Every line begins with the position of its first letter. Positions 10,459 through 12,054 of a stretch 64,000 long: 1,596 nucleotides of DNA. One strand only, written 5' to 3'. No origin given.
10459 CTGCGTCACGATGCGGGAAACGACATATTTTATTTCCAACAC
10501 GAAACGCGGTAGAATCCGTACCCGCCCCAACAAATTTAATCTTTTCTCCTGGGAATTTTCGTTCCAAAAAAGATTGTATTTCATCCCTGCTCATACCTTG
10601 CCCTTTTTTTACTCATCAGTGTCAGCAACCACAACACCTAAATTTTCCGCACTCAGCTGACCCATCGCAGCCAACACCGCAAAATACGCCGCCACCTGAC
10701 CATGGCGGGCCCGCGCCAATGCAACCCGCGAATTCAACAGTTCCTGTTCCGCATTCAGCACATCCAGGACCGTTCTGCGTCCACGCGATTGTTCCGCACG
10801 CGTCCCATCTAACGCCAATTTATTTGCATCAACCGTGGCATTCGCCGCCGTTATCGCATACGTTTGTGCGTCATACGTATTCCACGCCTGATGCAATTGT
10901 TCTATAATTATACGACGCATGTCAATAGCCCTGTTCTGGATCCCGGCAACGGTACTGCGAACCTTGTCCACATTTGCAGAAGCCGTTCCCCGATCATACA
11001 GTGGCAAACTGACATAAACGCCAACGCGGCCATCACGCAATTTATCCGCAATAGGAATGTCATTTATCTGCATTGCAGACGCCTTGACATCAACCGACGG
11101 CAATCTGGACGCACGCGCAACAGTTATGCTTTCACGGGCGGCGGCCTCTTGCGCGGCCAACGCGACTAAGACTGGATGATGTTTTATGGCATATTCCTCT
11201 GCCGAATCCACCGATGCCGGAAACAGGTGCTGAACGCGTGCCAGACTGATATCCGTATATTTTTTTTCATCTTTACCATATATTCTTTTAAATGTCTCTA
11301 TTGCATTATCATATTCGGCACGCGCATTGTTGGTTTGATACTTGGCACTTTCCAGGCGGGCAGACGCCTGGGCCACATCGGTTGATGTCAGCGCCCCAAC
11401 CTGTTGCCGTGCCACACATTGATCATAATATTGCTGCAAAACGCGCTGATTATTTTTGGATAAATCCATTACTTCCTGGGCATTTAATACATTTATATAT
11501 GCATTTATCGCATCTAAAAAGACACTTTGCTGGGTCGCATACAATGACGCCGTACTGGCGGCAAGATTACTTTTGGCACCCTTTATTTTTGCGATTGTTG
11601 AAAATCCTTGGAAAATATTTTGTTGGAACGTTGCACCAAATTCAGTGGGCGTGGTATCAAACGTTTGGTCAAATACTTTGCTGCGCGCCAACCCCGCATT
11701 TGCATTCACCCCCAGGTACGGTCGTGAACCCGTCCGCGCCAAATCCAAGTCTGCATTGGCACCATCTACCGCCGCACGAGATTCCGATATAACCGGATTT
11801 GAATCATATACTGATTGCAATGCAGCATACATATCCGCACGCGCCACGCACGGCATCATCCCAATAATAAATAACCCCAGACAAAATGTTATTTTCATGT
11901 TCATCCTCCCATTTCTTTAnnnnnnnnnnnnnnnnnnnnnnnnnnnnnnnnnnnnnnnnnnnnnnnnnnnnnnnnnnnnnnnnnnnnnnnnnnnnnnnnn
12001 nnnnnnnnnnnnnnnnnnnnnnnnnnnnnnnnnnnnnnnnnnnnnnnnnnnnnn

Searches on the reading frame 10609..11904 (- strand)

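Call 89: search_protein_families(library=pfam, proteins=[window:10609-11904:-], max_evalue=0.0001)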
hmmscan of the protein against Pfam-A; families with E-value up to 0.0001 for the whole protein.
window:10609-11904:- (431 aa): 1 family
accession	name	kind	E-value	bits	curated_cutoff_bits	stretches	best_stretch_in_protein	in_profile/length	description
PF02321.23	OEP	-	2.3e-56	191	22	2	28-208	4-185/187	Outer membrane efflux protein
